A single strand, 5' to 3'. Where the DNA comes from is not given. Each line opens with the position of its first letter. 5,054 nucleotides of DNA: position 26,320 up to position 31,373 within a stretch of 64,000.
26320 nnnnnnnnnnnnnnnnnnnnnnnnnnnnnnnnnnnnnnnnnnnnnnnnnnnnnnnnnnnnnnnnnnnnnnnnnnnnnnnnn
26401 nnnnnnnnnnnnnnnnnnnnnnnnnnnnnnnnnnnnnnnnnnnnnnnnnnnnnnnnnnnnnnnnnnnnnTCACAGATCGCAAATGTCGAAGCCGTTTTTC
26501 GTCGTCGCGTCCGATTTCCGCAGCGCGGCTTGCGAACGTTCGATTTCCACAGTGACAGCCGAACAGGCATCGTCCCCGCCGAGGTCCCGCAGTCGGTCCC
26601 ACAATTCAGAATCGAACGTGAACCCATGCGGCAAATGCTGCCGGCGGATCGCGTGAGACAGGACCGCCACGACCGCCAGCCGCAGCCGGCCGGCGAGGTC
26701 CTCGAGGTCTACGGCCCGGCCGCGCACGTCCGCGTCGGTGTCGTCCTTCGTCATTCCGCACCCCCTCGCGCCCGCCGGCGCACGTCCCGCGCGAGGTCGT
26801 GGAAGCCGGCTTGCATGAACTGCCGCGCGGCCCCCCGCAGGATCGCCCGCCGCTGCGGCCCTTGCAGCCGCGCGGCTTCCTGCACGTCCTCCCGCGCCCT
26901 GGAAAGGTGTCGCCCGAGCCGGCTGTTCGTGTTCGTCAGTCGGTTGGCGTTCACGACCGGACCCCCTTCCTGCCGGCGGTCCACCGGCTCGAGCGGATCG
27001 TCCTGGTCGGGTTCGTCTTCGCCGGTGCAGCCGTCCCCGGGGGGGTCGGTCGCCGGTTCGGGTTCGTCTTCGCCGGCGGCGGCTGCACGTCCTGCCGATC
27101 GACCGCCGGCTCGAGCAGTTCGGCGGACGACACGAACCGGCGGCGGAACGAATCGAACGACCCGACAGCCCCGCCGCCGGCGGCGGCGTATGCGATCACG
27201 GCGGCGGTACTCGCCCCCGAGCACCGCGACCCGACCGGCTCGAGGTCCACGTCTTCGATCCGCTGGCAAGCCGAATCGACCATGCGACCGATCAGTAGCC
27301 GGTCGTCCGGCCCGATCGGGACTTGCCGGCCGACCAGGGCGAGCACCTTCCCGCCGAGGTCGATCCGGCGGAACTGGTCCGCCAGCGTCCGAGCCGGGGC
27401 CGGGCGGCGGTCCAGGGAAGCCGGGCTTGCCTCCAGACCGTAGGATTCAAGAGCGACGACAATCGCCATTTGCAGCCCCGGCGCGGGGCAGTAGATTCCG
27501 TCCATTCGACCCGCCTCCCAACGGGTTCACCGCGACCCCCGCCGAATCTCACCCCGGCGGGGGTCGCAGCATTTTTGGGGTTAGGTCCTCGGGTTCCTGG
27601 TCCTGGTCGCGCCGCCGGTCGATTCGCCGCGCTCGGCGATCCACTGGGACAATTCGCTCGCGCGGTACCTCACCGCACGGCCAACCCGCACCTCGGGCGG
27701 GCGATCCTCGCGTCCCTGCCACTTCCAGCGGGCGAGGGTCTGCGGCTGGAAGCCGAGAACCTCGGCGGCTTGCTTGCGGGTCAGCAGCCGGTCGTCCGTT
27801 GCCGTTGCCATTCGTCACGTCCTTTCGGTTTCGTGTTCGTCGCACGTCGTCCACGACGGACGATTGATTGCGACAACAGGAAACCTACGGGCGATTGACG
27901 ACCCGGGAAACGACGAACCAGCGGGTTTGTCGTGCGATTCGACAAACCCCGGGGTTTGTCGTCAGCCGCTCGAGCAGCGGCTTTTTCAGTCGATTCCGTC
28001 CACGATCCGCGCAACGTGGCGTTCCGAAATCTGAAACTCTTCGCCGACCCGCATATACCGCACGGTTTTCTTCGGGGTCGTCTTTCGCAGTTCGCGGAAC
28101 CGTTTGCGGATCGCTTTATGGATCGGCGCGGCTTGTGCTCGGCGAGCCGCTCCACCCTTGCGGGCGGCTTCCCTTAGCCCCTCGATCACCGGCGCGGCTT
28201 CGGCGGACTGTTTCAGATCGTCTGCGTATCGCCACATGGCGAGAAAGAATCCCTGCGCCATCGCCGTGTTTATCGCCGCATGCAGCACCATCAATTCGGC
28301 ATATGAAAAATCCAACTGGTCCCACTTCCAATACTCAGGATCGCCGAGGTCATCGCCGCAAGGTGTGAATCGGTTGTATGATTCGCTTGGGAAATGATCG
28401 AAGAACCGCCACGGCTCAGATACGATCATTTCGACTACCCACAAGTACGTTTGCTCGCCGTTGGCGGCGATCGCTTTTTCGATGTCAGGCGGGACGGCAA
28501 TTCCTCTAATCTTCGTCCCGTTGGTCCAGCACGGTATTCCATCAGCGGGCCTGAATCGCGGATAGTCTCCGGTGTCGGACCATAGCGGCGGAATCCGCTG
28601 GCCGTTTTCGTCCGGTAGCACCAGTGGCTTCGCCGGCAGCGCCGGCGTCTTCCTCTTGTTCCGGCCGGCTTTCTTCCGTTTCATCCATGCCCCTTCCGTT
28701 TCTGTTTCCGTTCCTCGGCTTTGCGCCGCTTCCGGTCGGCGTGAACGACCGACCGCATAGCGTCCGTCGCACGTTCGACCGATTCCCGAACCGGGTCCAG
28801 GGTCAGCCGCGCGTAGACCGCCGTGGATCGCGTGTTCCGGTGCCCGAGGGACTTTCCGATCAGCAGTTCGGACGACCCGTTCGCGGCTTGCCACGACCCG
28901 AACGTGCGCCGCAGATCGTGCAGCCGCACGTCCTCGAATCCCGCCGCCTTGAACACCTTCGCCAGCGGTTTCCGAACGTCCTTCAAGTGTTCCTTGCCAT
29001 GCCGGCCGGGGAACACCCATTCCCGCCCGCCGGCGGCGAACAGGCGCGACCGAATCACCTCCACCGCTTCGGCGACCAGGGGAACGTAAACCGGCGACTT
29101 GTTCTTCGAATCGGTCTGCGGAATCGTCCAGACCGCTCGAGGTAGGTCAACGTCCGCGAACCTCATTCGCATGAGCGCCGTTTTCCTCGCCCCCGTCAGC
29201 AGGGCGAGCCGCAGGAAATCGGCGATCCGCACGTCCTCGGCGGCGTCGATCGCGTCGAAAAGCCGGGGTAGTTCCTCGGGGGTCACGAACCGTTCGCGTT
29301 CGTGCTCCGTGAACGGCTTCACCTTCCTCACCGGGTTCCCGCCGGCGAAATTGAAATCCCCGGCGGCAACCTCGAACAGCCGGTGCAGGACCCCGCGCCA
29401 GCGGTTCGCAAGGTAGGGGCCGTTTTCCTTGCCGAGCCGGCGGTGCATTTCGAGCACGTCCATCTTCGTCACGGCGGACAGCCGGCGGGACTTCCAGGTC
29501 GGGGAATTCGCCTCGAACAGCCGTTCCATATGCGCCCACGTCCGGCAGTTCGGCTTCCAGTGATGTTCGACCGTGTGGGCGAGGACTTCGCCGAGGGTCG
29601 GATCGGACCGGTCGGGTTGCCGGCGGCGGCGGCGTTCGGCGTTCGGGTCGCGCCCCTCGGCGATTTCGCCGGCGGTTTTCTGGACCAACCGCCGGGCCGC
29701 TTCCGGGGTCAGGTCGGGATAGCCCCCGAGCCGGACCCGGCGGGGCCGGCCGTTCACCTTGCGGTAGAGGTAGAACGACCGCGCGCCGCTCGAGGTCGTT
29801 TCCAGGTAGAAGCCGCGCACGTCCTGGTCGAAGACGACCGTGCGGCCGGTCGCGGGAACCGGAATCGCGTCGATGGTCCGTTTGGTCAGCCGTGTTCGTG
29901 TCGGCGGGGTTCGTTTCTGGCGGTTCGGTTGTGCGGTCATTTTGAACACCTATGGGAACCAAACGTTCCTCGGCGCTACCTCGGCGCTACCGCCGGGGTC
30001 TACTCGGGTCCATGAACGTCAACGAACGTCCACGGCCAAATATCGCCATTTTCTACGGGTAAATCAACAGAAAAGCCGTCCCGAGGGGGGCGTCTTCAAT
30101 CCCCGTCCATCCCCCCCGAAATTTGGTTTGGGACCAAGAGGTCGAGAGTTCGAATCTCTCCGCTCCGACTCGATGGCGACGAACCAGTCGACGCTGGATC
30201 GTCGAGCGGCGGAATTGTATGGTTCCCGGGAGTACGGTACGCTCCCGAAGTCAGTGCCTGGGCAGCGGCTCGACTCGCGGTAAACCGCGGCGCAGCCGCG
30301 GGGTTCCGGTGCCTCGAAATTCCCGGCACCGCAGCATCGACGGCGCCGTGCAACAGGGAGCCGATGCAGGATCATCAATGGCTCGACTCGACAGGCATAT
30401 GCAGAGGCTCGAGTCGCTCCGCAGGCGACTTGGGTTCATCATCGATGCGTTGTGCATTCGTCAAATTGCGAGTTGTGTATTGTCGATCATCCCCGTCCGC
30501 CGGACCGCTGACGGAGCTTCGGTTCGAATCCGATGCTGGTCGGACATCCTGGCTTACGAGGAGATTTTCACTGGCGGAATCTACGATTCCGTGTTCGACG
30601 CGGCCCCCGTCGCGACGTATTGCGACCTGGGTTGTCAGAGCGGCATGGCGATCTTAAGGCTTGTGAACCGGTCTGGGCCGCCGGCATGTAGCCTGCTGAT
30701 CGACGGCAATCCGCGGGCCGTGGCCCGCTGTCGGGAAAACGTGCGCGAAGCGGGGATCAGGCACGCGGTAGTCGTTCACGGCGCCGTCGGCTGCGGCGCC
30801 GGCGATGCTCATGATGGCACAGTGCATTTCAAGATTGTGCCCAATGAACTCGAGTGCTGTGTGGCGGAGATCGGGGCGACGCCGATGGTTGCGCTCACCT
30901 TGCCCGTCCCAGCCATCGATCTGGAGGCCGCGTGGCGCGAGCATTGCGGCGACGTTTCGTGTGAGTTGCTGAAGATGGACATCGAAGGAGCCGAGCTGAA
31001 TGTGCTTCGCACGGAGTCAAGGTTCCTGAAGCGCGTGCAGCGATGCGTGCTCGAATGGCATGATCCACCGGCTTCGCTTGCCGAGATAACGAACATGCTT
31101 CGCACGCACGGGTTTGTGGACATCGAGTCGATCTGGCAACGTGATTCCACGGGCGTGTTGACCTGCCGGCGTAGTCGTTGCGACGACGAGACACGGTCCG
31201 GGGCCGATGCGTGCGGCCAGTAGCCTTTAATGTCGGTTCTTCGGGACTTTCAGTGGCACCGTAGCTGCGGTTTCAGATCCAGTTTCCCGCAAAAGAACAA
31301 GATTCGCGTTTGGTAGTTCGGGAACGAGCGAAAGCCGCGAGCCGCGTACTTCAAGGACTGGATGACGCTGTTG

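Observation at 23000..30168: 7.1-kb integrative element in tRNA-Pro with a satellite-like (int / alpA / NTPase) layout and no transfer or capsid genes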

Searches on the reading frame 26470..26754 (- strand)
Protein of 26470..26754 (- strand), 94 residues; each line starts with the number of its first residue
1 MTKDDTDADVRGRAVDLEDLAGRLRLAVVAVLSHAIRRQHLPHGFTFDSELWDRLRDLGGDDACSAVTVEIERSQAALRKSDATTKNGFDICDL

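Call 5: search_protein_families(library=pfam, max_evalue=0.1, proteins=[window:26470-26754:-])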
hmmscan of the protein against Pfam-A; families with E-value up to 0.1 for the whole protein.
window:26470-26754:- (94 aa): 0 families

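Call 10: search_protein_families(library=phrogs, max_evalue=0.01, proteins=[window:26470-26754:-])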
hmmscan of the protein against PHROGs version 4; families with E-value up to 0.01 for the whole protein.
window:26470-26754:- (94 aa): 0 families

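Call 11: search_protein_families(library=ncbifam, max_evalue=0.01, proteins=[window:26470-26754:-])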
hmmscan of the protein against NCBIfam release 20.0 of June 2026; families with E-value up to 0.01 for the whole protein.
window:26470-26754:- (94 aa): 0 families

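Call 62: search_protein_families(library=padloc, max_evalue=0.01, proteins=[window:26470-26754:-])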
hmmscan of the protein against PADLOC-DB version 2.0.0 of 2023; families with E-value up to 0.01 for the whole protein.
window:26470-26754:- (94 aa): 0 families

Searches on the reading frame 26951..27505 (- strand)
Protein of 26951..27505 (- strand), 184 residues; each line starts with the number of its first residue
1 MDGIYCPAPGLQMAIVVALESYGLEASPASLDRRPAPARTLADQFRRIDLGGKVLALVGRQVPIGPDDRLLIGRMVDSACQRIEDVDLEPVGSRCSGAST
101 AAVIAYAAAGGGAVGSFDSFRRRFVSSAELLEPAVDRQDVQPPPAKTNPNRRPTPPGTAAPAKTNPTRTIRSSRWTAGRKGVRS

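Call 5: search_protein_families(library=pfam, max_evalue=0.1, proteins=[window:26951-27505:-])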
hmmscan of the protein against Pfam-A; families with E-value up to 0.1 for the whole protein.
window:26951-27505:- (184 aa): 0 families

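Call 10: search_protein_families(library=phrogs, max_evalue=0.01, proteins=[window:26951-27505:-])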
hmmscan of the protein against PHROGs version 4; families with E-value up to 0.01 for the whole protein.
window:26951-27505:- (184 aa): 0 families

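Call 11: search_protein_families(library=ncbifam, max_evalue=0.01, proteins=[window:26951-27505:-])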
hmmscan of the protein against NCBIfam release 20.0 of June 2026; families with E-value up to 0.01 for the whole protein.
window:26951-27505:- (184 aa): 0 families

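Call 62: search_protein_families(library=padloc, max_evalue=0.01, proteins=[window:26951-27505:-])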
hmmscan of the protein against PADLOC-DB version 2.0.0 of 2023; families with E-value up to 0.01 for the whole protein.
window:26951-27505:- (184 aa): 0 families

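Call 81: find_homologous_proteins(query=window:26951-27505:-)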
Query window:26951-27505:- (184 aa): 116 proteins with E <= 0.001 among 1441 candidates.
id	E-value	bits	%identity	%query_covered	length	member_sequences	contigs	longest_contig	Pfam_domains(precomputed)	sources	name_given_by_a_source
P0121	1.5e-108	378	96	100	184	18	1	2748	-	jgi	jgi:hypothetical protein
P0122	8.9e-97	340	86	100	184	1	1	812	-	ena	-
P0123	2.9e-86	306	80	100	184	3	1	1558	-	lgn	-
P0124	5.4e-81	289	74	100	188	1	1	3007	-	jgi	jgi:hypothetical protein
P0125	1.7e-79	284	74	100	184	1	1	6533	-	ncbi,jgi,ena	jgi:hypothetical protein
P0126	4.0e-79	283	76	100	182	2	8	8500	-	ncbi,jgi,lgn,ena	jgi:hypothetical protein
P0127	2.4e-78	280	74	100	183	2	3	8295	-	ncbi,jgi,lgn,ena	jgi:hypothetical protein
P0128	2.6e-78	280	74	100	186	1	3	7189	-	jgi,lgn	jgi:hypothetical protein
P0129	4.4e-78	279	72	100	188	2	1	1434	-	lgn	-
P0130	4.7e-78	279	75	100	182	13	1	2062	-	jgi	jgi:hypothetical protein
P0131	1.6e-77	277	74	100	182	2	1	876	-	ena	-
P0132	2.6e-77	277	72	100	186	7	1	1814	-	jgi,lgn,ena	jgi:hypothetical protein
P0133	8.0e-77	275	72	100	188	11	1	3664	-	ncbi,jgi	jgi:hypothetical protein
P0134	8.7e-76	272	71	100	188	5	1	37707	-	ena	-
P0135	2.1e-75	271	71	100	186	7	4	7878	-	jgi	jgi:hypothetical protein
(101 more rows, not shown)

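Call 91: predict_structure(alignment_id=A3)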
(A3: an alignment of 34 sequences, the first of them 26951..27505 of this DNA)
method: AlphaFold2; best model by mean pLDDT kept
length: 184 residues; sequences in the alignment: 34
mean_pLDDT: 74.1   pTM: 0.48
mean pLDDT of the five models: 74.1, 72.5, 71.6, 70.5, 69.6
residues with pLDDT >= 90: 61; 70-90: 56; 50-70: 25; < 50: 42
segments of 3 or more residues with pLDDT < 50: 147-154, 156-160, 162-184
pLDDT, mean of each block of 10 residues (from residue 1): 73 96 90 86 95 98 94 94 74 68 84 83 74 59 49 45 44 42 39
secondary structure, 60 per line:
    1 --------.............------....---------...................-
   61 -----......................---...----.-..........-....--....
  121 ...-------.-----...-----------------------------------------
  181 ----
elements in order: H9-21 H28-31 H41-59 H66-87 H100-109 H111-114 H117-123

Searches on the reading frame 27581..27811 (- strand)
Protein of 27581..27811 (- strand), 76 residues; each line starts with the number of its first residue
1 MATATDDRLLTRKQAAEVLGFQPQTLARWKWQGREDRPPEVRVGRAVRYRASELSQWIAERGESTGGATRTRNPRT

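Call 5: search_protein_families(library=pfam, max_evalue=0.1, proteins=[window:27581-27811:-])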
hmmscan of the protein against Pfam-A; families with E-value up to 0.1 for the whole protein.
window:27581-27811:- (76 aa): 6 families
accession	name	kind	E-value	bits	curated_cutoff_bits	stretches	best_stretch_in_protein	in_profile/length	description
PF12728.13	HTH_17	-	2.8e-07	31.1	27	1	9-61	1-50/51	Helix-turn-helix domain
PF19820.4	DUF6303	-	0.0069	16.6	25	1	11-38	43-74/93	Family of unknown function (DUF6303)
PF13384.12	HTH_23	-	0.014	15.6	24.6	1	9-30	17-38/50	Homeodomain-like domain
PF05930.18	Phage_AlpA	-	0.016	15.5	21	1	8-58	2-51/51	Prophage CP4-57 regulatory protein (AlpA)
PF01527.26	HTH_Tnp_1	-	0.037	14.7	24.1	0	12-35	26-51/75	Transposase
PF01381.28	HTH_3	-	0.083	13.4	23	0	10-29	10-29/55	Helix-turn-helix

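Call 10: search_protein_families(library=phrogs, max_evalue=0.01, proteins=[window:27581-27811:-])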
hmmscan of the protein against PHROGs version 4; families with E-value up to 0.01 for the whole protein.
window:27581-27811:- (76 aa): 8 families
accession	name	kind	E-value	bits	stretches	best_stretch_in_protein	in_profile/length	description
phrog_66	-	integration and excision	2e-10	41.9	1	4-73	88-155/412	excisionase and transcriptional regulator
phrog_597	-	DNA, RNA and nucleotide metabolism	7.8e-10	40.1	1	1-73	104-179/200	DNA binding protein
phrog_4745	-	DNA, RNA and nucleotide metabolism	1e-06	29.5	1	5-70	27-96/107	DNA binding protein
phrog_57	-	head and packaging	1.7e-06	29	1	6-66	9-67/199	terminase small subunit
phrog_668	-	DNA, RNA and nucleotide metabolism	4.2e-06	27.5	1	3-64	57-116/181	HTH DNA binding protein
phrog_6499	-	transcription regulation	0.00051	20.5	1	2-54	18-69/157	transcriptional regulator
phrog_2745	-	transcription regulation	0.0034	18.1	1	7-38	26-55/143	transcriptional repressor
phrog_2474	-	transcription regulation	0.0056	17.6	1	6-36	45-75/118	MerR-like transcriptional regulator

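Call 11: search_protein_families(library=ncbifam, max_evalue=0.01, proteins=[window:27581-27811:-])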
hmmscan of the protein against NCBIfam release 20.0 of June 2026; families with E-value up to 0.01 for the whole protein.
window:27581-27811:- (76 aa): 2 families
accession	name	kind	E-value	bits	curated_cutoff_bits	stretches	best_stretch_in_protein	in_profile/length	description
TIGR01764.1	excise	domain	0.00095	19.5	28.8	1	9-59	1-48/49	excisionase family DNA-binding protein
NF033787.1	HTH_BldC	subfamily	0.0053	16.6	77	0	8-54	1-45/49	BldC family transcriptional regulator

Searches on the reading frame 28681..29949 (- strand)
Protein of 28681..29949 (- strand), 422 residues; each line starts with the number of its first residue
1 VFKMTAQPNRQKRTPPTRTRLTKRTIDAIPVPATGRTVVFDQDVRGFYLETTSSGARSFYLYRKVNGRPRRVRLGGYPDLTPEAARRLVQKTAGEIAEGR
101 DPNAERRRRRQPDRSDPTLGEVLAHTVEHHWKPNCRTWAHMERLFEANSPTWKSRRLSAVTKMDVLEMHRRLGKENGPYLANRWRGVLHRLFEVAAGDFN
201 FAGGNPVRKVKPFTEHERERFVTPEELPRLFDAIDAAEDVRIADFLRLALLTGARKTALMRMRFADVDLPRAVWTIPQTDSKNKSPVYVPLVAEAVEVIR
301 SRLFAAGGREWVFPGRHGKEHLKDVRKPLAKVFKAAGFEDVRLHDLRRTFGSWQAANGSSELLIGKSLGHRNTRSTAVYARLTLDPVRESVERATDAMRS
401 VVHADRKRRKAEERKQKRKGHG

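Call 5: search_protein_families(library=pfam, max_evalue=0.1, proteins=[window:28681-29949:-])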
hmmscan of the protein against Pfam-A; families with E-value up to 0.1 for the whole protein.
window:28681-29949:- (422 aa): 3 families
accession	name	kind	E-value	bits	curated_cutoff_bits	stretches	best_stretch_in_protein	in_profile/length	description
PF00589.27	Phage_integrase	-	1.9e-23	83.6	27.1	1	221-382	2-168/172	Phage integrase family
PF13356.12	Arm-DNA-bind_3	-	4.5e-15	56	27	1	21-108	1-82/83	Arm DNA-binding domain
PF22022.2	Phage_int_M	-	0.0043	17.7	27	1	129-197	14-81/96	Phage integrase central domain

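Call 10: search_protein_families(library=phrogs, max_evalue=0.01, proteins=[window:28681-29949:-])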
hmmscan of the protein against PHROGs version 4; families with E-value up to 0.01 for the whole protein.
window:28681-29949:- (422 aa): 7 families
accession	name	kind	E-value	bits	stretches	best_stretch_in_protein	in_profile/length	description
phrog_1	-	integration and excision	2.5e-58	199.8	1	15-407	84-460/611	integrase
phrog_216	-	integration and excision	9.3e-23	81.8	1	200-410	33-252/301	integrase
phrog_3423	-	unknown function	6.5e-12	46.7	1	20-163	7-151/157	-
phrog_4710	-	unknown function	2.7e-07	31.3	1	175-289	89-202/211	-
phrog_7244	-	integration and excision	1.8e-06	28.4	1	157-267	115-223/263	integrase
phrog_35951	-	unknown function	0.00021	22.7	1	326-389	6-69/97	-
phrog_7269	-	integration and excision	0.0026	18.7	1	324-391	12-78/89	integrase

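Call 11: search_protein_families(library=ncbifam, max_evalue=0.01, proteins=[window:28681-29949:-])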
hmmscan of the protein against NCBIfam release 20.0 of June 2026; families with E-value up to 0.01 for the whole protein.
window:28681-29949:- (422 aa): 10 families
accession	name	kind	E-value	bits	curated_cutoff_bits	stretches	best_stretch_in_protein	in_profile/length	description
NF040815.2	recomb_XerA_Arch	equivalog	7.4e-16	58.5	220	1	158-389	36-261/263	site-specific tyrosine recombinase/integron integrase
NF007246.0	PRK09692.1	domain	7.6e-09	34.7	434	1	222-348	214-341/413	integrase domain-containing protein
TIGR02225.1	recomb_XerD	equivalog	1.6e-07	31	329.6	1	188-391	70-283/290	site-specific tyrosine recombinase XerD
NF007370.0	PRK09870.1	subfamily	6e-07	29.3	221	1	215-380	6-177/200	tyrosine-type DNA invertase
NF001399.0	PRK00283.1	subfamily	1.2e-06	28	279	1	155-392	46-293/300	tyrosine recombinase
TIGR02224.1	recomb_XerC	equivalog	3.4e-06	26.6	335.15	1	205-391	89-286/295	tyrosine recombinase XerC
NF002331.0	PRK01287.1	subfamily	3e-05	23.1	371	1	240-412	162-342/365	site-specific tyrosine recombinase XerC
NF003462.0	PRK05084.1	equivalog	9.9e-05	21.2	267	1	330-395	293-357/360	tyrosine recombinase XerS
NF041502.1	integrase_1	equivalog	0.00022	20.1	350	1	346-388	324-366/484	site-specific integrase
NF007371.0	PRK09871.1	subfamily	0.0025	17.4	222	1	218-380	3-172/198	tyrosine-type DNA invertase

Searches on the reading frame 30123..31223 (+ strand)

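Call 5: search_protein_families(library=pfam, max_evalue=0.1, proteins=[window:30123-31223:+])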
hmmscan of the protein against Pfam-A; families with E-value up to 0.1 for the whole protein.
window:30123-31223:+ (366 aa): 5 families
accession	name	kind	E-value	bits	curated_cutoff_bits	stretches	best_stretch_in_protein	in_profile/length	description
PF05050.19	Methyltransf_21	-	7.3e-12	46.2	22.7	1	259-331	94-171/173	Methyltransferase FkbM domain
PF13847.12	Methyltransf_31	-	0.0001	22.4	27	1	165-213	6-54/145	Methyltransferase domain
PF13649.12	Methyltransf_25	-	0.00095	20.2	27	1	168-220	3-54/97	Methyltransferase domain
PF08241.18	Methyltransf_11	-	0.047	14.8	21.2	0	168-215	2-44/95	Methyltransferase domain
PF08242.18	Methyltransf_12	-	0.07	14.3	30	0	168-220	2-53/98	Methyltransferase domain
